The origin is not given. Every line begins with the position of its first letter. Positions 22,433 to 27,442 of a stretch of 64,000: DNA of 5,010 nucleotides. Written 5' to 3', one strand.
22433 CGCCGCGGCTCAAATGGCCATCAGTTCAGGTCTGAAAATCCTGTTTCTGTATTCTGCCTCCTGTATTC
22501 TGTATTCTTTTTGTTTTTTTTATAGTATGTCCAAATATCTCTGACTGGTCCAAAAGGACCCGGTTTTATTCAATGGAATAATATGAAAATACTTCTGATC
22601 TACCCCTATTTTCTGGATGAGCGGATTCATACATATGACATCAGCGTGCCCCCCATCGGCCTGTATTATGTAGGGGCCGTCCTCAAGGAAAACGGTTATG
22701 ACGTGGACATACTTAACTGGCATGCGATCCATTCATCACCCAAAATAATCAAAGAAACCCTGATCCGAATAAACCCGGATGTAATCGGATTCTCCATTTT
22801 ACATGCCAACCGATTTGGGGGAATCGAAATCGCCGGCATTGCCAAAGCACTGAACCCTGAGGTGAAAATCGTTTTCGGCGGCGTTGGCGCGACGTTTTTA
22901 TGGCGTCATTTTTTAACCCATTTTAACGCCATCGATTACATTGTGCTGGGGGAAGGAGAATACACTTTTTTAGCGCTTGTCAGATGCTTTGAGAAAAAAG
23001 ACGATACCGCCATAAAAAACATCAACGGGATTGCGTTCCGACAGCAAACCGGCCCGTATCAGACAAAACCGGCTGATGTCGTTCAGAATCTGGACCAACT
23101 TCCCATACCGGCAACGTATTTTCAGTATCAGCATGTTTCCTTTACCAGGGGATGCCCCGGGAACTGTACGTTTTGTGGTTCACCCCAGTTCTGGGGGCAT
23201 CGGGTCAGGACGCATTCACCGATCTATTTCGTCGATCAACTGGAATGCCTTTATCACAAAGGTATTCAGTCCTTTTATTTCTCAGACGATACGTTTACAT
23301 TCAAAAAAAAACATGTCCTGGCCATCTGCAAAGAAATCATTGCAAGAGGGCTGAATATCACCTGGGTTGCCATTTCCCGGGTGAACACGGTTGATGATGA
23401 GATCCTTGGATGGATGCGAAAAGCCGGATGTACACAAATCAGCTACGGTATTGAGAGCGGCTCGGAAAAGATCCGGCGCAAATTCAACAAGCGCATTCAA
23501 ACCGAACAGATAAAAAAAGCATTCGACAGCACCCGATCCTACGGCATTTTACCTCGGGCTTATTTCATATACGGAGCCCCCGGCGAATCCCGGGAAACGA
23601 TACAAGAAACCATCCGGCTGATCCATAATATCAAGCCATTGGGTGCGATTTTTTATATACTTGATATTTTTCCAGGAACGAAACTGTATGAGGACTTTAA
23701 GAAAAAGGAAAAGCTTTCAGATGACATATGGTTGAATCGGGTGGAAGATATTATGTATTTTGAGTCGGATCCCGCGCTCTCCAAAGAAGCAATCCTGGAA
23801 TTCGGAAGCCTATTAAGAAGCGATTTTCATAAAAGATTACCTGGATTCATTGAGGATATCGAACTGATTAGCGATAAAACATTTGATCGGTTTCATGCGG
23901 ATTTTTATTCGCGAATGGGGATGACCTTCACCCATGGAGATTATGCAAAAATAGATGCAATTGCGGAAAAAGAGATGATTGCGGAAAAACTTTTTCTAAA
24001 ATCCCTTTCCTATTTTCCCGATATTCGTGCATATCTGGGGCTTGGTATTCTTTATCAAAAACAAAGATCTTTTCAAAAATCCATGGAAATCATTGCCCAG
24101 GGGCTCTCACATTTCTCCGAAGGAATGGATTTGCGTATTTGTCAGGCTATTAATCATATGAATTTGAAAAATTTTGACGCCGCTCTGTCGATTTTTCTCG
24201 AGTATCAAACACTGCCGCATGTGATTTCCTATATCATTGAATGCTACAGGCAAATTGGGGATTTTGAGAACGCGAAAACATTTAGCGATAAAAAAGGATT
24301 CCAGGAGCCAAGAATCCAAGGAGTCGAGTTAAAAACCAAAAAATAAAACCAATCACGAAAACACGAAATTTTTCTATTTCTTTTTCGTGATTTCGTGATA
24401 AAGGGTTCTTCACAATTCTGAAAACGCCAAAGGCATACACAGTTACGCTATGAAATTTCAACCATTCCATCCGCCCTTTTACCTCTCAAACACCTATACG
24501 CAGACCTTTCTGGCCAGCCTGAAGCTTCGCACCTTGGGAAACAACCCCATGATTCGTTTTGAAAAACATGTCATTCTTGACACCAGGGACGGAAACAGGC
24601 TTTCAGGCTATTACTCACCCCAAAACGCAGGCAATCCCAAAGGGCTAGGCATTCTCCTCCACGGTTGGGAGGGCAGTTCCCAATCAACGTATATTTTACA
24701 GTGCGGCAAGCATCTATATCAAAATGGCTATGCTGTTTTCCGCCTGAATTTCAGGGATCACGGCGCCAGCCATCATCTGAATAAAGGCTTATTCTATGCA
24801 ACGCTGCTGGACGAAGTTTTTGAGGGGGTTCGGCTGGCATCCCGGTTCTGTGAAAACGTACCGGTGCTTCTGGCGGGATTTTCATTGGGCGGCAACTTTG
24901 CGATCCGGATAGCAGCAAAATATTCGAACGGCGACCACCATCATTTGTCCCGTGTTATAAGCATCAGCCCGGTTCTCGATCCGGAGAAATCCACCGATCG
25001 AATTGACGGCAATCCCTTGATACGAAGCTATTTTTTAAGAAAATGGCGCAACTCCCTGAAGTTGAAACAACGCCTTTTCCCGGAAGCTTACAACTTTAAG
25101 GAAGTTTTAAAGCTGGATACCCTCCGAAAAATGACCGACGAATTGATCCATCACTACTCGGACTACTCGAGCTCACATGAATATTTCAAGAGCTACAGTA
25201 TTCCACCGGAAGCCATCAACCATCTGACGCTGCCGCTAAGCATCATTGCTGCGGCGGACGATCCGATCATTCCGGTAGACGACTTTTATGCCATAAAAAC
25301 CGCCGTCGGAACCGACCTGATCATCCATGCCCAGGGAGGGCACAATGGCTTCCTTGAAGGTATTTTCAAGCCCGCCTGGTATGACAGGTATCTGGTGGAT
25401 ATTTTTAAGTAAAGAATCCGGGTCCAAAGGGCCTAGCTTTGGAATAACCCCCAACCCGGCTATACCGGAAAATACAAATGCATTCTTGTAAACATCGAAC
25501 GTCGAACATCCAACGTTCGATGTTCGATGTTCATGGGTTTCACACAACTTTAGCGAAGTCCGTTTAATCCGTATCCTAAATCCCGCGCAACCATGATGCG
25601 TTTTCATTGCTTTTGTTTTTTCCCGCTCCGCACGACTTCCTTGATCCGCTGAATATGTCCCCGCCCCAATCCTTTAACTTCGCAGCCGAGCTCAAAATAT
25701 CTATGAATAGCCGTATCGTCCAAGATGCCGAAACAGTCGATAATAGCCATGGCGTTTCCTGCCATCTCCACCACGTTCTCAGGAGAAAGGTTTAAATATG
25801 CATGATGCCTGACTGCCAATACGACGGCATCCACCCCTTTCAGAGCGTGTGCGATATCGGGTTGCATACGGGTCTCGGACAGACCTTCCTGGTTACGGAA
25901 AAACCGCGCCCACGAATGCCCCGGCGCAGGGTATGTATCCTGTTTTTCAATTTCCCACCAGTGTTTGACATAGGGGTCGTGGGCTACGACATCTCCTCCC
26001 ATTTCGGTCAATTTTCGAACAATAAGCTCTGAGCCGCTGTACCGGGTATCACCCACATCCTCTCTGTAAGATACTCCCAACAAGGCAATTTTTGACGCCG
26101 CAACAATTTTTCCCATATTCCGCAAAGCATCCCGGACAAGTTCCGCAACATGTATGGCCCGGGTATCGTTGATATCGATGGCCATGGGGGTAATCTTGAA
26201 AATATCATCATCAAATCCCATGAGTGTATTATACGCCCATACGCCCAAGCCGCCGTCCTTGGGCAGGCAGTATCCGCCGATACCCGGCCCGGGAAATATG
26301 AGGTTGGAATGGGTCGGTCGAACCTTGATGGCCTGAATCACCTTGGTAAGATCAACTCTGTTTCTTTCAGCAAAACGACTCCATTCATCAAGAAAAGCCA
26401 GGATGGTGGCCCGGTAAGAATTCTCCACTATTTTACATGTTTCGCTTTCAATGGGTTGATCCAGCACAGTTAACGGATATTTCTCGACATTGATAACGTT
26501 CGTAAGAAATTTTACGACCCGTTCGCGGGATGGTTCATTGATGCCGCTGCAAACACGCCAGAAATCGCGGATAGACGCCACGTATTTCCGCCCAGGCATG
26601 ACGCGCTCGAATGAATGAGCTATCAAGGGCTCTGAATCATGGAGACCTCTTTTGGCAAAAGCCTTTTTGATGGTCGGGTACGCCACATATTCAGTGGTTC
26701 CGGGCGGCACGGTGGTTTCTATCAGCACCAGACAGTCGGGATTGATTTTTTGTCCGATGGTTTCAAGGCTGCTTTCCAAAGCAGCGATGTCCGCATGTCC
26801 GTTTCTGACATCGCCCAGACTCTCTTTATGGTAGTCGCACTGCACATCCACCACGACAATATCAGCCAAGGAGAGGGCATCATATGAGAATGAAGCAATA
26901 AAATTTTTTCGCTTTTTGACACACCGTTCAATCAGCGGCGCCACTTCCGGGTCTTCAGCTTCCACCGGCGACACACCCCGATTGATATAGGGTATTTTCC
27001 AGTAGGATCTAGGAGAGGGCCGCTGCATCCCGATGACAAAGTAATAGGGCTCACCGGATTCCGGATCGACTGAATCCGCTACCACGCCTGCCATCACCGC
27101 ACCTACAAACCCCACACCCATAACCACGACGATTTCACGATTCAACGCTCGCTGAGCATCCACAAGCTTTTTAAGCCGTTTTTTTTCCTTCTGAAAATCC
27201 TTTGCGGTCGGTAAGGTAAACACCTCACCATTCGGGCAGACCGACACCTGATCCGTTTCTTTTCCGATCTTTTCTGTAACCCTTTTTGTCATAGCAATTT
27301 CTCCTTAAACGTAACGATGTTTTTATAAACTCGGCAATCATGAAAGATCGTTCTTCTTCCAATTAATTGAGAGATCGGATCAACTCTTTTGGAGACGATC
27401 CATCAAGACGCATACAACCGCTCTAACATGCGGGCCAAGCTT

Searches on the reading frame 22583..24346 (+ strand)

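Call 37: search_protein_families(library=pfam, proteins=[window:22583-24346:+], max_evalue=0.00001)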
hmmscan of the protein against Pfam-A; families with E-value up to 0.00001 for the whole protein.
window:22583-24346:+ (587 aa): 2 families
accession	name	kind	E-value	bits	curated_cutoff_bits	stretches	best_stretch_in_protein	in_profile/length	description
PF04055.27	Radical_SAM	-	8e-25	88.4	29.5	1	185-347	1-166/166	Radical SAM superfamily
PF02310.24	B12-binding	-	1.1e-21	77.4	32.1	1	21-132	11-120/121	B12 binding domain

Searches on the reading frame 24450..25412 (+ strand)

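Call 37: search_protein_families(library=pfam, proteins=[window:24450-25412:+], max_evalue=0.00001)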
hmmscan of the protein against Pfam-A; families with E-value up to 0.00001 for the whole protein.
window:24450-25412:+ (320 aa): 3 families
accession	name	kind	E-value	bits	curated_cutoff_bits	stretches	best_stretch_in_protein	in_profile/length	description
PF12146.15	Hydrolase_4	-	1e-12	48.3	27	1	62-278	2-209/239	Serine aminopeptidase, S33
PF00561.26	Abhydrolase_1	-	5.1e-12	46.4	25.8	1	68-304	4-244/245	alpha/beta hydrolase fold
PF12697.13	Abhydrolase_6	-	1.6e-09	39.2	26.3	1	68-302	2-208/217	Alpha/beta hydrolase family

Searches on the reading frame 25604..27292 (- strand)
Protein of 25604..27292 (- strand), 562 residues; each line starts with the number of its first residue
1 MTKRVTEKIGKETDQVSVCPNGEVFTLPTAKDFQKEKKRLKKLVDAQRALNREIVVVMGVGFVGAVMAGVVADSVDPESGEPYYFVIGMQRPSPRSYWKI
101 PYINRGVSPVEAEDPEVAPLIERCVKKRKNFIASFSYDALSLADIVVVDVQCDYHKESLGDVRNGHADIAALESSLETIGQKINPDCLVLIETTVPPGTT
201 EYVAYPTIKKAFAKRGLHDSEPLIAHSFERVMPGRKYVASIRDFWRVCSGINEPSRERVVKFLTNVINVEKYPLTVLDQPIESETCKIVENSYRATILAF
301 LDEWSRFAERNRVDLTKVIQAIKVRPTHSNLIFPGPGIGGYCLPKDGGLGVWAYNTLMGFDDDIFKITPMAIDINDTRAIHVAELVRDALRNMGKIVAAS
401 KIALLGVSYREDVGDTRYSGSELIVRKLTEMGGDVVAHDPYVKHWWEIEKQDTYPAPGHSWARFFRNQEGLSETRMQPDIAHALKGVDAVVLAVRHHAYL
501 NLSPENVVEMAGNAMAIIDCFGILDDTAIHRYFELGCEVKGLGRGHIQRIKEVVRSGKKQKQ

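Call 37: search_protein_families(library=pfam, proteins=[window:25604-27292:-], max_evalue=0.00001)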
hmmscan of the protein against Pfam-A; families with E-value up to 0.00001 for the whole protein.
window:25604-27292:- (562 aa): 3 families
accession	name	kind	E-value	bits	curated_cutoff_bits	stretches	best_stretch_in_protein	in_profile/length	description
PF03720.21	UDPG_MGDP_dh_C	-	3.4e-19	69.6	30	1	403-525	1-102/103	UDP-glucose/GDP-mannose dehydrogenase family, UDP binding domain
PF00984.24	UDPG_MGDP_dh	-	2.6e-14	53.5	25.4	1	282-348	2-69/94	UDP-glucose/GDP-mannose dehydrogenase family, central domain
PF03721.20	UDPG_MGDP_dh_N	-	6.8e-13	49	27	1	55-260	3-184/187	UDP-glucose/GDP-mannose dehydrogenase family, NAD binding domain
